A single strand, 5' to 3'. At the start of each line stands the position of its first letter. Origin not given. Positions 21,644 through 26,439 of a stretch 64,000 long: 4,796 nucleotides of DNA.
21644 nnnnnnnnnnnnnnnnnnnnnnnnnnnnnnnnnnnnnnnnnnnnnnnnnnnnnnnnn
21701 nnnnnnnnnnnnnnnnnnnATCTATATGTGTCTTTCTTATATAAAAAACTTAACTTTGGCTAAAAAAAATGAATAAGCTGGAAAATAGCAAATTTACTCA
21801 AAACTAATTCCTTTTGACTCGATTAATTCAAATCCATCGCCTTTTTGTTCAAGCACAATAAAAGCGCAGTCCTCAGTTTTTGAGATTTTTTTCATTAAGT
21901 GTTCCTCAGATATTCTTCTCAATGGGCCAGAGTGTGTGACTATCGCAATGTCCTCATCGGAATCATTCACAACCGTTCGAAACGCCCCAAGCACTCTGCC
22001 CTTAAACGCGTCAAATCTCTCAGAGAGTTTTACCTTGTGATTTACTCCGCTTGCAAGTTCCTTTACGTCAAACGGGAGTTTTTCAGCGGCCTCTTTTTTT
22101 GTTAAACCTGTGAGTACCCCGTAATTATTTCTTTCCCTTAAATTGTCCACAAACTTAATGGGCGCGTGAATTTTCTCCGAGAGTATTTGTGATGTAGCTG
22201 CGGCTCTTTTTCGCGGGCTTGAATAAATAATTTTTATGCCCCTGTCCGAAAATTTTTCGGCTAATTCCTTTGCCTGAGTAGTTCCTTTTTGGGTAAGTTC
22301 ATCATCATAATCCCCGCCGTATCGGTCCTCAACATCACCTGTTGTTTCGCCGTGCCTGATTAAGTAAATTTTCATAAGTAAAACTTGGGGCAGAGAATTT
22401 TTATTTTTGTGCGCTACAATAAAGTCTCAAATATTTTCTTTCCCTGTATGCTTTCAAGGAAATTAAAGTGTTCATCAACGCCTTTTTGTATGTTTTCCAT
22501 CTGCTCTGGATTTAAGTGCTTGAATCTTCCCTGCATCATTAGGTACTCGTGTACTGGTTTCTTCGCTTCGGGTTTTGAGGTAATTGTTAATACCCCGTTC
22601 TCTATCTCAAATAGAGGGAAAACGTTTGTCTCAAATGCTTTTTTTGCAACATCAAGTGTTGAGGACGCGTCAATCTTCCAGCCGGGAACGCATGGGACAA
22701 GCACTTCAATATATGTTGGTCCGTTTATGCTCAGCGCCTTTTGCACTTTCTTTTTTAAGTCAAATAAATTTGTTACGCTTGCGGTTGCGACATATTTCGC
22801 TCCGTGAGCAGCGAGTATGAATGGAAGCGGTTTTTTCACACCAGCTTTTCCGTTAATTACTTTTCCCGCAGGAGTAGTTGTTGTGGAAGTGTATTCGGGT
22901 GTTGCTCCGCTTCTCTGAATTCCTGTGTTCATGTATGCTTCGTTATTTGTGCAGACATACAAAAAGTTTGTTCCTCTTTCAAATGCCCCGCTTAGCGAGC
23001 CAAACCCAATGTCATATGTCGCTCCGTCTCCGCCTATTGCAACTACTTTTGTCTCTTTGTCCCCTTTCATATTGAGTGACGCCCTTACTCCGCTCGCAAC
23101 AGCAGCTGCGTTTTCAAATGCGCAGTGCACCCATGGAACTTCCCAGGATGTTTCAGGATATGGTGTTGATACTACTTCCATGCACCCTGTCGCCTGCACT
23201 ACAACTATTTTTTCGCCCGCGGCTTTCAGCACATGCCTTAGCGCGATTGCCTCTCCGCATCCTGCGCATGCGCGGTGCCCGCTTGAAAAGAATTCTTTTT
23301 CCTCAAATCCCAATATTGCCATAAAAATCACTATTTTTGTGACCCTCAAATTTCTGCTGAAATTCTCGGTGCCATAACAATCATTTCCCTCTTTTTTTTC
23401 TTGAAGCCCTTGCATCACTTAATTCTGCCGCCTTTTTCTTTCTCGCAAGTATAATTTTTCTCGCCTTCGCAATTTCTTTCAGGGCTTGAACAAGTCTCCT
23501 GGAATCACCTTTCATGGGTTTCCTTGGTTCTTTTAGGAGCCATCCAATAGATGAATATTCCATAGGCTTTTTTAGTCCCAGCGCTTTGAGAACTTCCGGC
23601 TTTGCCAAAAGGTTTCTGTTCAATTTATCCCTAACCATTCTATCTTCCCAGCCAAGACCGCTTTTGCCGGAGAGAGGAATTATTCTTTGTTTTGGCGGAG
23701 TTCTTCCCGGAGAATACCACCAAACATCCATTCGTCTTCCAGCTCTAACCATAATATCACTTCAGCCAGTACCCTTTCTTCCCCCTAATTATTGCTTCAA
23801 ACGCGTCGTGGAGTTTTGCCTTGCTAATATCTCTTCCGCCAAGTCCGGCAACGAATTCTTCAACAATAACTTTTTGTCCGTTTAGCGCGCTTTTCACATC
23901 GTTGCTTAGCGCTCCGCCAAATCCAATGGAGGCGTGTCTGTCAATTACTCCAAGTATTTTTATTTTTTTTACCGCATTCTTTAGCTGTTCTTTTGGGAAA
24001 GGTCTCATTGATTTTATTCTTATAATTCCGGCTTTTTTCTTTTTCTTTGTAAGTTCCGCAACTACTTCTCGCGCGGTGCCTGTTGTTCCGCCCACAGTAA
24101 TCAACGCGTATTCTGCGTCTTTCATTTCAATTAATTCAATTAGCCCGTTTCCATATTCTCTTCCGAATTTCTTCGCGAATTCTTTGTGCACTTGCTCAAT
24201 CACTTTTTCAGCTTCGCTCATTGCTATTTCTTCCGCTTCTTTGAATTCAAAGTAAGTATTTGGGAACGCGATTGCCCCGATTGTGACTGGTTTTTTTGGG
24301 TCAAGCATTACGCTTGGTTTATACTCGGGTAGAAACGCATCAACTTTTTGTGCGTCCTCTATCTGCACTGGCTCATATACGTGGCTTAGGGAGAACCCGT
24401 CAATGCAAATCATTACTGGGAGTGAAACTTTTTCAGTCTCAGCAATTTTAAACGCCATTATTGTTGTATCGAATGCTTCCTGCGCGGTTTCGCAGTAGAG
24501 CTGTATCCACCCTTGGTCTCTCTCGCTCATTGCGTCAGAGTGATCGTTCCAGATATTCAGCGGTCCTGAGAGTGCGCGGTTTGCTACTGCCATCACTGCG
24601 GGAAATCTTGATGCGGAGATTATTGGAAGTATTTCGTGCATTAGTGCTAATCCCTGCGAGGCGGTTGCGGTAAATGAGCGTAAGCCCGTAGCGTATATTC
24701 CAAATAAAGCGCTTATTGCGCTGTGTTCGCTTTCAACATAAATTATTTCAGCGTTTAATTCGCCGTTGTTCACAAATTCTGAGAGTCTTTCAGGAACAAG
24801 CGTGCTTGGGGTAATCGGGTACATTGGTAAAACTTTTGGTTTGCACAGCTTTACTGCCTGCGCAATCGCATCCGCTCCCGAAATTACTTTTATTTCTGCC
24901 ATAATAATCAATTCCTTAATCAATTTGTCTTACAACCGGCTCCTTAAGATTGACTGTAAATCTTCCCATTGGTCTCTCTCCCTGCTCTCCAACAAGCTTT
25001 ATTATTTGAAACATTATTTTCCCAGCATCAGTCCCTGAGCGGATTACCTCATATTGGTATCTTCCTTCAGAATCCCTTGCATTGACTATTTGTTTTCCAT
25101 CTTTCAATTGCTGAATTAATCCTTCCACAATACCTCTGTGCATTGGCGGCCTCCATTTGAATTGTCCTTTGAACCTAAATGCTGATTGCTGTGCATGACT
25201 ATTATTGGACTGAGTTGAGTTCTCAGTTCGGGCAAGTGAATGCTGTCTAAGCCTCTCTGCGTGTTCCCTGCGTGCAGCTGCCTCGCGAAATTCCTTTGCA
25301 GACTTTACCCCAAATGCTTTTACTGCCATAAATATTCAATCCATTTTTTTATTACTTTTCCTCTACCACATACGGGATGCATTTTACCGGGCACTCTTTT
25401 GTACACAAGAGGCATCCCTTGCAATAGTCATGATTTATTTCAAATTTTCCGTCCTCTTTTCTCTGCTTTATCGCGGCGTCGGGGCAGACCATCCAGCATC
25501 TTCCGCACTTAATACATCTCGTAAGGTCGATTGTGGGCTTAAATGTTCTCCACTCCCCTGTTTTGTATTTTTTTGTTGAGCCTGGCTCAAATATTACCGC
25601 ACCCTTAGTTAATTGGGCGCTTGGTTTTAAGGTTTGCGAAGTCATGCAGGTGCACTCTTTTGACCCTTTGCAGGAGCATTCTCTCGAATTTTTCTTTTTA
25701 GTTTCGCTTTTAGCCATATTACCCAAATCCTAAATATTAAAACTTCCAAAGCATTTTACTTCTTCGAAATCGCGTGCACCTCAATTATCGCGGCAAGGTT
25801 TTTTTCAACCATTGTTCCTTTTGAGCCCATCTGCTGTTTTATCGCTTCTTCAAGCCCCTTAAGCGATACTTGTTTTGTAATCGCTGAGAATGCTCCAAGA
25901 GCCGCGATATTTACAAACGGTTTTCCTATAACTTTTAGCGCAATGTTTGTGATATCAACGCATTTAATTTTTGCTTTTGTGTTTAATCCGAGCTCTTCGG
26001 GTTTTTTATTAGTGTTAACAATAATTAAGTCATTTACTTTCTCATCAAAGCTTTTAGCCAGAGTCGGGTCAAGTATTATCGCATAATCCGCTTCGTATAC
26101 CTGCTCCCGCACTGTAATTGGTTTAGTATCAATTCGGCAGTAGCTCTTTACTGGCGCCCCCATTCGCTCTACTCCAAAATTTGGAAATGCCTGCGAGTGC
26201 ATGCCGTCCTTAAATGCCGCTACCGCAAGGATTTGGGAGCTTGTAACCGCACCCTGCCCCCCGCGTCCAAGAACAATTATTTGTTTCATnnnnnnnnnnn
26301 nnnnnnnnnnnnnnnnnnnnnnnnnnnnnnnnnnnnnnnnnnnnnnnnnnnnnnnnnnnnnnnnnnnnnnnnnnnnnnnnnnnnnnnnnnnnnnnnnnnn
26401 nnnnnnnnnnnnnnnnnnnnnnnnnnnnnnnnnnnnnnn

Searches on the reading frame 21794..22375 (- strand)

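Call 9: search_protein_families(library=pfam, proteins=[window:21794-22375:-], max_evalue=0.001)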
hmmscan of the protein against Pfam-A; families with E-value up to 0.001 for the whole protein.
window:21794-22375:- (193 aa): 1 family
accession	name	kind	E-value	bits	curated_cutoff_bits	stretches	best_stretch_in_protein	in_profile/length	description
PF00300.27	His_Phos_1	-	2.1e-36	125.9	21.7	1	3-184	1-188/194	Histidine phosphatase superfamily (branch 1)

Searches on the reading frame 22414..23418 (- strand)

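Call 9: search_protein_families(library=pfam, proteins=[window:22414-23418:-], max_evalue=0.001)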
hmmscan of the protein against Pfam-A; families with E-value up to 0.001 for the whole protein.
window:22414-23418:- (334 aa): 1 family
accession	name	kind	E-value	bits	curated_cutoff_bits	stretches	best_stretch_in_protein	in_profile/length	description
PF02775.26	TPP_enzyme_C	-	1.3e-21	77.5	21.9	1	77-239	2-151/151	Thiamine pyrophosphate enzyme, C-terminal TPP binding domain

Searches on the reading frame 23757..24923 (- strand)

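Call 9: search_protein_families(library=pfam, proteins=[window:23757-24923:-], max_evalue=0.001)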
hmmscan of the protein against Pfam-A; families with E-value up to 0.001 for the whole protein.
window:23757-24923:- (388 aa): 3 families
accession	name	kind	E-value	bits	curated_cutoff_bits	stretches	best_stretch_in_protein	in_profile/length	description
PF01855.24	POR_N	-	2e-71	240.9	27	1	23-246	2-230/231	Pyruvate flavodoxin/ferredoxin oxidoreductase, thiamine diP-bdg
PF17147.9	PFOR_II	-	3.9e-26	91.8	27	1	270-367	1-98/102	Pyruvate:ferredoxin oxidoreductase core domain II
PF02780.25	Transketolase_C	-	1.4e-07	31.9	25.9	1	269-351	9-93/124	Transketolase, C-terminal domain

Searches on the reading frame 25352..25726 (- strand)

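Call 59: search_protein_families(library=pfam, proteins=[window:25352-25726:-], max_evalue=0.01)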
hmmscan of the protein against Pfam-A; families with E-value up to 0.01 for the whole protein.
window:25352-25726:- (124 aa): 10 families
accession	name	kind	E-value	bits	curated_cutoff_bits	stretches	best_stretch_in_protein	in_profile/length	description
PF00037.32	Fer4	-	8.7e-13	48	21.1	2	64-87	1-24/24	4Fe-4S binding domain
PF14697.11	Fer4_21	-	2.7e-12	47.1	35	1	66-117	3-57/59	4Fe-4S dicluster domain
PF13237.11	Fer4_10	-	6.2e-10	39.3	25.5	1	64-113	2-53/53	4Fe-4S dicluster domain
PF12838.12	Fer4_7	-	5.5e-09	36.8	27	1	70-116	1-52/52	4Fe-4S dicluster domain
PF12837.12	Fer4_6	-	1.4e-08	34.7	25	2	63-86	1-24/24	4Fe-4S binding domain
PF13187.11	Fer4_9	-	3.3e-07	30.7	27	1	70-117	1-52/52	4Fe-4S dicluster domain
PF12797.12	Fer4_2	-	1.9e-06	27.9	24.5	2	63-82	2-21/22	4Fe-4S binding domain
PF13484.11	Fer4_16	-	5.7e-05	24.3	30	1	70-91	1-21/66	4Fe-4S double cluster binding domain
PF25160.1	LdpA_Fe-S-bd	-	0.0001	22.5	27.6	1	68-90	25-47/49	LdpA Fe-S cluster-binding domain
PF13459.11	Fer4_15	-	0.0086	17.2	22.4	0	65-84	2-21/66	4Fe-4S single cluster domain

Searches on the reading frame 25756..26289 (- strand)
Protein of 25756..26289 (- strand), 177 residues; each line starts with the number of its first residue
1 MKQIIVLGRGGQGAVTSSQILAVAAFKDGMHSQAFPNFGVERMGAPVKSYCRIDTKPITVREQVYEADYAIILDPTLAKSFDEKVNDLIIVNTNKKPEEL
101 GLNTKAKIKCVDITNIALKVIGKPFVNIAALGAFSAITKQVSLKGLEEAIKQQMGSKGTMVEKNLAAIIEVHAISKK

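Call 59: search_protein_families(library=pfam, proteins=[window:25756-26289:-], max_evalue=0.01)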
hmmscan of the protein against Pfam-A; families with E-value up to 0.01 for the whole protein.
window:25756-26289:- (177 aa): 1 family
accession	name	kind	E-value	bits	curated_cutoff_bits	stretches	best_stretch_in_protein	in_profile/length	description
PF01558.24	POR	-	7.6e-37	127.6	27.4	1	10-169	1-169/173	Pyruvate ferredoxin/flavodoxin oxidoreductase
